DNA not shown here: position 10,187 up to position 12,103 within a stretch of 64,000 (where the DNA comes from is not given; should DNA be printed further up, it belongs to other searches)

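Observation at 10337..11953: PF09820-type AAA-ATPase-like plus PD-(D/E)XK nuclease-like protein embedded between the paralog cassettes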

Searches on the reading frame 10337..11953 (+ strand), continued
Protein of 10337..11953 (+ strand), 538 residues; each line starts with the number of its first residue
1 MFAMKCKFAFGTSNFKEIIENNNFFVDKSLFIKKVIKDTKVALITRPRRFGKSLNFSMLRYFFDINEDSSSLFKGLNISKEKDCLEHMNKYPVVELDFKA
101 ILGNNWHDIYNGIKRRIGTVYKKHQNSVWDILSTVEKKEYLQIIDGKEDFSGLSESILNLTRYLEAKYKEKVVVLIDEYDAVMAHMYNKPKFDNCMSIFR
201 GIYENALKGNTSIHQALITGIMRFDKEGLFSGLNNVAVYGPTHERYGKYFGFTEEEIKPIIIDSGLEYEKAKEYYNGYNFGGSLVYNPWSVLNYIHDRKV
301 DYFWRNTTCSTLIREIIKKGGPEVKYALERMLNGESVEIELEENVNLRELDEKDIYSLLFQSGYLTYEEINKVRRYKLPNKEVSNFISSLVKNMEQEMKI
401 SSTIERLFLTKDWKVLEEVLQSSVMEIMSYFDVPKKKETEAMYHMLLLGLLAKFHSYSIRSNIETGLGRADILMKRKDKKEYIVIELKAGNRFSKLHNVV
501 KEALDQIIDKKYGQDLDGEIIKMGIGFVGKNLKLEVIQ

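Call 28: get_annotated_region(hit=H43, flank=12000)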
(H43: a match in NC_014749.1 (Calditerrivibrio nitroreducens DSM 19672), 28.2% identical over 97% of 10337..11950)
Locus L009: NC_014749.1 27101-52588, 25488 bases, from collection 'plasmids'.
description: Calditerrivibrio nitroreducens DSM 19672 plasmid pCALNI01, complete sequence
organism: Calditerrivibrio nitroreducens DSM 19672 (NCBI taxid 768670)
taxonomy: Bacteria; Deferribacterota; Deferribacteres; Deferribacterales; Calditerrivibrionaceae; Calditerrivibrio; Calditerrivibrio nitroreducens; Calditerrivibrio nitroreducens DSM 19672
host: -; source: terrestrial hot spring; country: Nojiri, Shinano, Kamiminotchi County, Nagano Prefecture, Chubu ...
typing (MOB-suite, as given by PLSDB): non-mobilizable; replicon rep_cluster_200
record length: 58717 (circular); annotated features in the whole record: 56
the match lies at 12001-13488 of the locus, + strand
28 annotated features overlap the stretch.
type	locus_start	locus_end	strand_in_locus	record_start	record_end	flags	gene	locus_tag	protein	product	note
CDS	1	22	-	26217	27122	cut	-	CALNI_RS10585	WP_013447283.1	ParA family protein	-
CDS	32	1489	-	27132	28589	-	-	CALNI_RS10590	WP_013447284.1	DnaA/Hda family protein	-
CDS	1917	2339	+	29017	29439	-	tnpA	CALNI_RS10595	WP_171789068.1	IS200/IS605 family transposase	-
CDS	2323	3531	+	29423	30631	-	-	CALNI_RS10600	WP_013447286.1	RNA-guided endonuclease TnpB family protein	-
CDS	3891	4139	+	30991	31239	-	-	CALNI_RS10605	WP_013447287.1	hypothetical protein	-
CDS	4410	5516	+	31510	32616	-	-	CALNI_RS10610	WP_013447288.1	IS256-like element ISCni1 family transposase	GO:0006313 - DNA transposition [Evidence IEA]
CDS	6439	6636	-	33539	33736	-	-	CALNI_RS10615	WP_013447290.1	hypothetical protein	-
CDS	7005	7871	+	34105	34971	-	-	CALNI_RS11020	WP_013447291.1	site-specific DNA-methyltransferase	GO:0009307 - DNA restriction-modification system [Evidence IEA]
CDS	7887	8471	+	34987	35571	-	-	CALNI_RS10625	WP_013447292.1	HNH endonuclease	-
CDS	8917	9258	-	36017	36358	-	-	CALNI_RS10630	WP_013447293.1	glycosyltransferase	-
CDS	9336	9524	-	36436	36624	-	-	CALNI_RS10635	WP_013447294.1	hypothetical protein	-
CDS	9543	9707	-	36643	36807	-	-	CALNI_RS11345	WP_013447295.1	hypothetical protein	-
CDS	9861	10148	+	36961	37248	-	-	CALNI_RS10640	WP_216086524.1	hypothetical protein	-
CDS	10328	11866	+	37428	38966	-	-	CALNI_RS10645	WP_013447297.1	ATP-binding protein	-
CDS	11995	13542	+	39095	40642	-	-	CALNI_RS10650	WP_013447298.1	ATP-binding protein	-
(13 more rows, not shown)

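Call 32: find_related_loci(query=A1, collection=genome_contigs, flank=10000)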
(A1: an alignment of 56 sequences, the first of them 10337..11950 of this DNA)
Query A1 (538 aa) in genome_contigs; peptide patterns used: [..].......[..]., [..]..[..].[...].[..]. (x = any residue, [..] = any of these).
599 stretches matched a pattern (row limit reached: there are more); 591 encode a relative of the query (tblastn E <= 1e-3); the best 80 are kept; 80 distinct loci.
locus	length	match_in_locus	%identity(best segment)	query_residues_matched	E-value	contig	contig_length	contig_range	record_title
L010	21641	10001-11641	36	7-532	4e-98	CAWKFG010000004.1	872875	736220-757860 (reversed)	MAG: uncultured bacterium isolate MFD09206.bin.2.34 genome assembly, contig: contig_9159, whole genome shotgun sequence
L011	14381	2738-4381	37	7-532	4e-96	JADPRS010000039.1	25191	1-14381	Lutibacter sp. B2 NODE_155_length_25191_cov_18.815086, whole genome shotgun sequence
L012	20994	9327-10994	36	4-534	9e-96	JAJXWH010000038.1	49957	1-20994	MAG: Bacillota bacterium isolate BP5.bin74 NODE_1030_length_49957_cov_4.476360, whole genome shotgun sequence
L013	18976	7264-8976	36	1-534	6e-94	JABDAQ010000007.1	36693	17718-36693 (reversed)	MAG: Gammaproteobacteria bacterium isolate BWOrgHeat_Nextera62_MAG1 3300020662.a:Ga0206946_1066, whole genome shotgun se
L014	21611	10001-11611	36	9-530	1e-93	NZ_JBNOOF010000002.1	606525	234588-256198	Clostridium nigeriense strain B187 NODE_2_length_606525_cov_213.244422, whole genome shotgun sequence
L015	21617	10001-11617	34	8-532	1e-92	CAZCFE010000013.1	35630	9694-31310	MAG TPA_asm: uncultured Alphaproteobacteria bacterium isolate SRP219642_co6_384 genome assembly, contig: NODE_786_length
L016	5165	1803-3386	36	3-516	2e-92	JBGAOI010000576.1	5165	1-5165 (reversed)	MAG: Polyangium sp. isolate MAG_MBR_AS.73 MBRAS-73_NODE_576_length_5165_cov_3.046187, whole genome shotgun sequence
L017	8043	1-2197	36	4-534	4e-92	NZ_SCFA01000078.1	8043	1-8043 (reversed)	Rickettsiales endosymbiont of Peranema trichophorum isolate RICK02 endosymbiont_peranema_000000000233, whole genome shot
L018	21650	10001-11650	35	8-536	3e-91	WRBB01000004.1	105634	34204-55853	MAG: Lachnospiraceae bacterium isolate Lab288P1bin6 Ga0131853_10000198, whole genome shotgun sequence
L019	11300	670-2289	37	10-532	2e-90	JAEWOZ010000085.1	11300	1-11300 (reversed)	MAG: Fusobacteria bacterium isolate OH_SBlB_84 k127_1671756, whole genome shotgun sequence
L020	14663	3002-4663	34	1-531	4e-90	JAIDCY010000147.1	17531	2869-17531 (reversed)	MAG: Ruminococcus sp. isolate SC0309_S10_5 SC0309_S10_5_contig_147, whole genome shotgun sequence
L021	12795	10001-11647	34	7-536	4e-90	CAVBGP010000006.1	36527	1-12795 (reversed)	Acutalibacteraceae bacterium isolate G02613-L1_cleanbin_000003 genome assembly, contig: Spades_G02613-L1_contig_207, who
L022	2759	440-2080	35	11-532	7e-92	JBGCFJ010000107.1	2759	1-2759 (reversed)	MAG: Saprospiraceae bacterium isolate SGMAG-24 contig107, whole genome shotgun sequence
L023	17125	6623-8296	32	7-538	9e-89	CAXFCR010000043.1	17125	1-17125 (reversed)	MAG TPA_asm: uncultured Gammaproteobacteria bacterium isolate ERR599159_binner23_Refined_53 genome assembly, contig: ERZ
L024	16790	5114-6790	37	10-537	9e-88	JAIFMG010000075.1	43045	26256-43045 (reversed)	MAG: Bacteroidetes bacterium isolate bin_28 scaffold_365, whole genome shotgun sequence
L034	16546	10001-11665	34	4-532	2e-85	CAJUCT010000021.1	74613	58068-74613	MAG TPA_asm: uncultured Acetatifactor sp. isolate MGBC118768 genome assembly, contig: MGBC118768.21, whole genome shotgu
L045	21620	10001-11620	35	9-525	8e-85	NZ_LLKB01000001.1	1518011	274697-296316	Butyribacter intestini strain TF01-11 TF01-11.Scaf1, whole genome shotgun sequence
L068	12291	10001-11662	31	11-536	2e-82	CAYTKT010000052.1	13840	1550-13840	MAG TPA_asm: uncultured Oscillospiraceae bacterium isolate SRP314395_co1_80 genome assembly, contig: NODE_4030_length_13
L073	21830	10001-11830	32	11-534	6e-82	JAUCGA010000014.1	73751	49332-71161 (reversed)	Anaerolineales bacterium HSG25 NODE_17_length_73751, whole genome shotgun sequence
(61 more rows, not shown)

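Call 33: predict_structure(alignment_id=A1)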
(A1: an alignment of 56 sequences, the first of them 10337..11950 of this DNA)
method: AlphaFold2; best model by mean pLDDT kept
length: 538 residues; sequences in the alignment: 56
mean_pLDDT: 83.4   pTM: 0.70
mean pLDDT of the five models: 83.4, 81.7, 81.2, 78.6, 78.0
residues with pLDDT >= 90: 202; 70-90: 248; 50-70: 68; < 50: 20
segments of 3 or more residues with pLDDT < 50: 1-4, 224-232, 430-432, 464-467
pLDDT, mean of each block of 10 residues (from residue 1): 57 86 87 90 81 80 94 94 95 92 89 96 96 97 94 94 97 91 80 87 88 91 48 68 86 90 90 88 88 86 63 67 77 88 64 80 87 89 87 64 85 90 66 58 78 83 55 89 91 87 90 86 89 87
secondary structure, 60 per line:
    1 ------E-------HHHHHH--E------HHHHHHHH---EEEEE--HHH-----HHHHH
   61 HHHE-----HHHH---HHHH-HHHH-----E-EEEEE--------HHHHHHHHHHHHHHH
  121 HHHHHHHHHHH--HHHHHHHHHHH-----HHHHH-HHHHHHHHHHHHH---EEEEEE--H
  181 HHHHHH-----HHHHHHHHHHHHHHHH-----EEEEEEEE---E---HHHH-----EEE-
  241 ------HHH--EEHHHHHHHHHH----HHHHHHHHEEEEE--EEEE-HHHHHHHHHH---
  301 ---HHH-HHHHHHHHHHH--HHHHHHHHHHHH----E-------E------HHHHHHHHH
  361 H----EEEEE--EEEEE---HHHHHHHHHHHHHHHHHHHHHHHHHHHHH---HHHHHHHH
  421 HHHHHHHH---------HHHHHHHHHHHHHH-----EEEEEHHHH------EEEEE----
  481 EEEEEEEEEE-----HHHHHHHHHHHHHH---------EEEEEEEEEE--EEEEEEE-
elements in order: H15-20 H30-37 E41-45 H56-63 H70-73 H77-80 H82-85 E93-97 H106-131 H134-144 H150-154 H156-168 E172-177 H180-186 H192-207 E213-220 H228-231 E237-239 H254-263 H268-275 E276-280 E283-286 H288-297 H308-318 H321-332 H352-361 E366-370 E373-377 H381-409 H413-428 H438-451 E457-461 H462-465 E472-476 E481-490 H496-509 E519-528 E531-537

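Call 38: fold_search(model_id=the predicted structure, library=pdb)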
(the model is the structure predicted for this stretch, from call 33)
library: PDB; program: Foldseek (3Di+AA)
matches with E <= 10: 1022; with E <= 0.001: 6
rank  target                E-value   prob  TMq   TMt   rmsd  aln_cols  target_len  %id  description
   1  3sfz                  5.9e-05  0.99  0.22  0.12  16.2       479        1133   11  Crystal structure of full-length murine Apaf-1 (released 2011-08-24)
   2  7tjj_A                6.6e-05  0.99  0.24  0.25  19.2       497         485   11  S. cerevisiae ORC bound to 84 bp ARS1 DNA and Cdc6 (state 1) with docked Orc6 N-terminal domain (released 2022-10-05)
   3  5juy_B                2.5e-04  1.00  0.35  0.17  11.9       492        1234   11  Active human apoptosome with procaspase-9 (released 2016-10-19)
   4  5juy_A                2.5e-04  1.00  0.35  0.18  11.8       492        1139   11  Active human apoptosome with procaspase-9 (released 2016-10-19)
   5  7tji_I                4.5e-04  0.94  0.23  0.30  17.1       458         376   11  S. cerevisiae ORC bound to 84 bp ARS1 DNA and Cdc6 (state 2) with flexible Orc6 N-terminal domain (released 2022-10-05)
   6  8y6p                  5.0e-04  0.99  0.27  0.14  15.9       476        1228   13  Structure of the auto-inhibited Dark monomer (released 2024-04-10)
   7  9gm5_A                2.2e-03  0.93  0.25  0.30  18.3       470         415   12  OCCM maturation intermediate stalled with an Arginine Finger mutation in Mcm5: Conformer 1 (released 2025-03-05)
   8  4d82_C                1.0e-02  0.94  0.20  0.35   8.2       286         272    9  Metallosphera sedula Vps4 crystal structure (released 2015-11-25)
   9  9gjp_D                1.5e-02  0.69  0.23  0.27  17.1       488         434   11  OCCM maturation intermediate stalled with an Arginine Finger mutation in Mcm5: Conformer 2 (released 2025-03-05)
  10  7esz_A                1.5e-02  0.98  0.18  0.15   9.2       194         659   18  Crystal structure of the complex formed by Wolbachia cytoplasmic incompatibility factors CinA and CinB with Mn2+ from  (released 2021-11-10)
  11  7t3i_A                1.7e-02  0.47  0.23  0.22  21.7       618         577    8  CryoEM structure of the Rix7 D2 Walker B mutant (released 2022-03-02)
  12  8ouz_B                1.8e-02  0.91  0.19  0.30  13.8       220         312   13  Human RAD51B-RAD51C-RAD51D-XRCC2 (BCDX2) complex, 2.2 A resolution (released 2023-06-21)
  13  1tx3_D                1.8e-02  0.63  0.07  0.14   9.5        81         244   17  HINCII BOUND TO COGNATE DNA (released 2005-02-15)
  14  3ebc_B                1.8e-02  0.41  0.09  0.16  14.9       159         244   17  Structure of N141A HincII with Cognate DNA (released 2008-12-23)
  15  4d80_C                1.9e-02  0.84  0.22  0.37  10.4       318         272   10  Metallosphera sedula Vps4 crystal structure (released 2015-10-28)
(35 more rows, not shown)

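Call 46: search_protein_families(library=pfam, alignment_id=A2, max_evalue=0.00001)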
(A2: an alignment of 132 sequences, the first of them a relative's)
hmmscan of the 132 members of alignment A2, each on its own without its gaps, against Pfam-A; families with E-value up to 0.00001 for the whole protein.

A. member 1, L010:9408-9746:- (113 aa): 1 family
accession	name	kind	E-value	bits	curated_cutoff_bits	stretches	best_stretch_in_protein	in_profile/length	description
PF03840.19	SecG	-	5.3e-15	55.7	29.2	1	5-73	1-70/70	Preprotein translocase SecG subunit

B. families by the number of members that match (of 132 scanned): 183 families (the first 25 are shown)
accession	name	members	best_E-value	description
PF09820.16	AAA-ATPase_like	4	1.2e-54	Predicted AAA-ATPase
PF00072.30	Response_reg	4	3.6e-28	Response regulator receiver domain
PF08011.17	PDDEXK_9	4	3.7e-18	PD-(D/E)XK nuclease superfamily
PF02518.31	HATPase_c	3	6e-28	Histidine kinase-, DNA gyrase B-, and HSP90-like ATPase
PF00512.31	HisKA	3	7.9e-21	His Kinase A (phospho-acceptor) domain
PF00342.24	PGI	2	7.5e-126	Phosphoglucose isomerase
PF00589.27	Phage_integrase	2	1.8e-49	Phage integrase family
PF02368.24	Big_2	2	8.7e-40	Bacterial Ig-like domain (group 2)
PF05067.18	Mn_catalase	2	7.2e-37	Manganese containing catalase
PF05685.18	Uma2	2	3.1e-32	Putative restriction endonuclease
PF00270.35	DEAD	2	7.1e-25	DEAD/DEAH box helicase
PF04397.21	LytTR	2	1.1e-15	LytTr DNA-binding domain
PF03323.18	GerA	1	4.2e-128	Bacillus/Clostridium GerA spore germination protein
PF00437.27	T2SSE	1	1.8e-125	Type II/IV secretion system protein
PF00162.24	PGK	1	2.2e-121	Phosphoglycerate kinase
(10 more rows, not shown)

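Call 47: search_protein_families(library=padloc, alignment_id=A2, max_evalue=1e-10)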
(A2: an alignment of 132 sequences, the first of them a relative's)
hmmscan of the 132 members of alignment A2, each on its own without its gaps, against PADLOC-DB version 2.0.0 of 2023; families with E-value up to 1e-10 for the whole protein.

A. member 1, L010:9408-9746:- (113 aa): 0 families

B. families by the number of members that match (of 132 scanned): 82 families (the first 25 are shown)
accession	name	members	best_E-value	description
PDLC04832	PDC-S03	2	7.9e-84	-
PDLC04834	PDC-S03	2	1.8e-41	-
PDLC04833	PDC-S03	2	1.3e-31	-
PDLC04835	PDC-S03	2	1.9e-17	-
PDLC03048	REase_I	1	0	Type I restriction enzyme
PDLC02864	DpdF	1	8.8e-250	DpdF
PDLC02861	DpdF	1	4.1e-245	DpdF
PDLC02870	DpdF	1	5.2e-145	DpdF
PDLC04962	PDC-S22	1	2.6e-133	-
PDLC04807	PDC-S02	1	5.5e-106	-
PDLC03928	PsyrT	1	5.9e-103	-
PDLC04803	PDC-S02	1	6.8e-93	-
PDLC04416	PDC-M10B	1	5.9e-87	-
PDLC02865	DpdF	1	2.8e-84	DpdF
PDLC03045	REase_I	1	2.6e-82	Type I restriction enzyme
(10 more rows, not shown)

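Call 48: search_protein_families(library=padloc, alignment_id=A3, max_evalue=1e-10)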
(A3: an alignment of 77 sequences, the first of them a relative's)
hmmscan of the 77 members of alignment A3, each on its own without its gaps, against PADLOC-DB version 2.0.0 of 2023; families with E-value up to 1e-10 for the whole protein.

A. member 1, L010:4206-5792:- (529 aa): 0 families

B. families by the number of members that match (of 77 scanned): 9 families
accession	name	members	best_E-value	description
PDLC04135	mad3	2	2.6e-28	mads_3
PDLC02865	DpdF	1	1.3e-126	DpdF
PDLC02337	AbiLii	1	2.7e-25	AbiLii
PDLC02196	IetA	1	1.9e-24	-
PDLC02195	IetA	1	6.6e-16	-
PDLC02980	AriA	1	2.1e-15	-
PDLC04232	IetA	1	1e-14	-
PDLC04134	mad2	1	6.1e-13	mads_2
PDLC04140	mad8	1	3.7e-11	mads_8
